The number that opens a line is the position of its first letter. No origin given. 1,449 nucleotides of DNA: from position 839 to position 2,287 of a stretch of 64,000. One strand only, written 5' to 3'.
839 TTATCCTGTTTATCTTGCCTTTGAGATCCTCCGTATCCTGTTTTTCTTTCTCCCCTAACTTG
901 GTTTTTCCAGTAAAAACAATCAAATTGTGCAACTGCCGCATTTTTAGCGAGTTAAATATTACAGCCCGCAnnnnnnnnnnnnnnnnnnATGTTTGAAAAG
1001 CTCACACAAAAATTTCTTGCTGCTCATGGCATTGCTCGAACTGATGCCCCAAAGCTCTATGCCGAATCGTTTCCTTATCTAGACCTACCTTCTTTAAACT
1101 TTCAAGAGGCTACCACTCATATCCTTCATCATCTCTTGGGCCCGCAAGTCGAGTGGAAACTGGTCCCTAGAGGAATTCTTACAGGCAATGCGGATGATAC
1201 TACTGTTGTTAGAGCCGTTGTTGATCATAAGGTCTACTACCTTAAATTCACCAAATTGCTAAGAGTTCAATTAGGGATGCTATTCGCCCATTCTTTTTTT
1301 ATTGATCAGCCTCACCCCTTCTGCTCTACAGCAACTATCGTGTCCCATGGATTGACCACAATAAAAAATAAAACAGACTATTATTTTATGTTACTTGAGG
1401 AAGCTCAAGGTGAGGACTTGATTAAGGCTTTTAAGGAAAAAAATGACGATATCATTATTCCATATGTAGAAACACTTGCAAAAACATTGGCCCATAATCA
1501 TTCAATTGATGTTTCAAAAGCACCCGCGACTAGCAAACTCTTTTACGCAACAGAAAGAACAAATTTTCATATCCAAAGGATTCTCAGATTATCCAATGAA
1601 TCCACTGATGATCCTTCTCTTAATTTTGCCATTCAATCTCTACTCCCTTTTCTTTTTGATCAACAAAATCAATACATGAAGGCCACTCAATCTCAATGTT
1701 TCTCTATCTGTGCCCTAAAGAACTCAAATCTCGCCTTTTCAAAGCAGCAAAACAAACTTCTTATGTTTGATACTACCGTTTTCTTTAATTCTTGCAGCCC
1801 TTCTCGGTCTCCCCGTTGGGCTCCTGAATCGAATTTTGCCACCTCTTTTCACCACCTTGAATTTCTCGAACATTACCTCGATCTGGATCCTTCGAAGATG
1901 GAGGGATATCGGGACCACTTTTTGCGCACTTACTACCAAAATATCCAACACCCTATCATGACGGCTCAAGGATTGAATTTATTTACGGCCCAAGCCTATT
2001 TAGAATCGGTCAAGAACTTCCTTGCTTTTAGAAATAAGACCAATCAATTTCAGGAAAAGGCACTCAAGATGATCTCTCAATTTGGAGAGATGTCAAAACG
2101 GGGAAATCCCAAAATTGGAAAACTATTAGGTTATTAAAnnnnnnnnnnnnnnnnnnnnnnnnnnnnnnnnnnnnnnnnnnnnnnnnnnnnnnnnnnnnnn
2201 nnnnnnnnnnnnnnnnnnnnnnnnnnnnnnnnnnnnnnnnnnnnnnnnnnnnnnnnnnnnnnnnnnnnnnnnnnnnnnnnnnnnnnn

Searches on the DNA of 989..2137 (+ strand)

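Call 44: search_rna_families(sources=[L016, L009], threshold=evalue, max_evalue=1)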
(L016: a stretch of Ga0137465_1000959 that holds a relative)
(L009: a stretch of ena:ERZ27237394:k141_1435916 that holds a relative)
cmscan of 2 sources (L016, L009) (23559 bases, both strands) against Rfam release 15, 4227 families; matches with E-value up to 1: 3.
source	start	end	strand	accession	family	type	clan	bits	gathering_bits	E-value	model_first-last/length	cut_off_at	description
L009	8063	8166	-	RF01483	rli56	Cis-reg;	-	30.1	47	0.19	1-100/100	no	Listeria sRNA rli56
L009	8090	8144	-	RF01939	mir-761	Gene; miRNA;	-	27.2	82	0.093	1-65/65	no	mir-761 microRNA precursor family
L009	8087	8162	+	RF00766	mir-335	Gene; miRNA;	-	26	64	0.067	1-92/92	no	mir-335 microRNA precursor family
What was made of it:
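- On Any Rfam RNA family: An E-value search of L009 gives nothing at copy C (call 44).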
